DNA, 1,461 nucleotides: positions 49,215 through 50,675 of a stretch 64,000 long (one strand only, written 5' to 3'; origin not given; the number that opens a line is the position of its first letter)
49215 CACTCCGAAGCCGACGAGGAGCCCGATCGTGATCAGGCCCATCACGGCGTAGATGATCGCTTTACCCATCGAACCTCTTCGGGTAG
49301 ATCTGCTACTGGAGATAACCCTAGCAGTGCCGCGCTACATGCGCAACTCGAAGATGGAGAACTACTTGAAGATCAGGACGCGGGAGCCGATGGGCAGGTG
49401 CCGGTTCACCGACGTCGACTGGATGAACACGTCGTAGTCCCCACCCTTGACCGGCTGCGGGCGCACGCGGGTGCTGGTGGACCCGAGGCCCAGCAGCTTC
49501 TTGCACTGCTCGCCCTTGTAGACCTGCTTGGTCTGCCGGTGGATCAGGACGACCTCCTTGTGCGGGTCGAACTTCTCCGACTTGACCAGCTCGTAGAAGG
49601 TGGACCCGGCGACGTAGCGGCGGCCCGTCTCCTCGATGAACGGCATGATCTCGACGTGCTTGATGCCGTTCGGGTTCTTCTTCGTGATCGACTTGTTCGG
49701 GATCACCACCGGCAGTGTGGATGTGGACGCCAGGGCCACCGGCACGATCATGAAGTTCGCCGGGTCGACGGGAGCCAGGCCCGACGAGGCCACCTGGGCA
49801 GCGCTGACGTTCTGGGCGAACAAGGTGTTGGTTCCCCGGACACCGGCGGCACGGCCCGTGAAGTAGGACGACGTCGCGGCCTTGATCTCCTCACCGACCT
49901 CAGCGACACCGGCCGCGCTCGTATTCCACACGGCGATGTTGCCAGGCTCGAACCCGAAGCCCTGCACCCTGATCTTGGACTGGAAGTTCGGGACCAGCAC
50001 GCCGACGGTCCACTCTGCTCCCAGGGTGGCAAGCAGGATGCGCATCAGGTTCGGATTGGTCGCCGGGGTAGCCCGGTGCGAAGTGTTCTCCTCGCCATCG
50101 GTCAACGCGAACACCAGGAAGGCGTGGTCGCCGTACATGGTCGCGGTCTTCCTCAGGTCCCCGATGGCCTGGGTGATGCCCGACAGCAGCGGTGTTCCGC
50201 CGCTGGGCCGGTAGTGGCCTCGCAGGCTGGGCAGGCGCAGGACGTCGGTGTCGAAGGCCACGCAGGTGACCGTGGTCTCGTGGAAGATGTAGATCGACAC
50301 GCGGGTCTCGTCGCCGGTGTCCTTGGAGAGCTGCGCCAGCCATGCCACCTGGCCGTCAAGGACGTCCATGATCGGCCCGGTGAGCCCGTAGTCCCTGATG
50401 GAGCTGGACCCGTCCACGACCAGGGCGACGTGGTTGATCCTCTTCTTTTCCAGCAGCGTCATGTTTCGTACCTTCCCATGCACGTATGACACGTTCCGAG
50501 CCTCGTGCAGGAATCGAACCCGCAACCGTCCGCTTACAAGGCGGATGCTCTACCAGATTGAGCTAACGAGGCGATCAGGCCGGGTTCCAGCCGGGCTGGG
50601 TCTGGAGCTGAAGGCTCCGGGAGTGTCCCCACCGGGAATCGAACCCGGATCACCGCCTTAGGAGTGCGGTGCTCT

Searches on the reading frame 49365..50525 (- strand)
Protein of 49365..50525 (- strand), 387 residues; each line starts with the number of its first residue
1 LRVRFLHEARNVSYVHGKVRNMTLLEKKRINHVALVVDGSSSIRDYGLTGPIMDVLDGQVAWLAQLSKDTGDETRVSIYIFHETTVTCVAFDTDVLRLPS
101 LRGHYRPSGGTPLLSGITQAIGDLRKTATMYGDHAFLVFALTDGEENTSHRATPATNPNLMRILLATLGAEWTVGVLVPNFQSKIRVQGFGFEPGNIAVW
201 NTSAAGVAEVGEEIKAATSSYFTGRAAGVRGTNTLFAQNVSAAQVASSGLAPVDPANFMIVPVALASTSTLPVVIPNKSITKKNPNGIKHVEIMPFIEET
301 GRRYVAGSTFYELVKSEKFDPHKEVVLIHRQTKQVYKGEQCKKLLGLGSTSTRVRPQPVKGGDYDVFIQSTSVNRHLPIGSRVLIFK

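Call 21: search_protein_families(library=phrogs, proteins=[window:49365-50525:-], max_evalue=0.001)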
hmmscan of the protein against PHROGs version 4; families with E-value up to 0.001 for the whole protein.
window:49365-50525:- (387 aa): 2 families
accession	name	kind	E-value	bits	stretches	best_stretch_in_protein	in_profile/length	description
phrog_26613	-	unknown function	3.7e-65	221.5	2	21-264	3-248/345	-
phrog_7371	-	unknown function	1.4e-06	29.1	1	31-226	7-187/204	-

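Call 69: search_protein_families(library=pfam, proteins=[window:49365-50525:-], max_evalue=0.01)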
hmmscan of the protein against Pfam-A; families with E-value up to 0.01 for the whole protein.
window:49365-50525:- (387 aa): 0 families
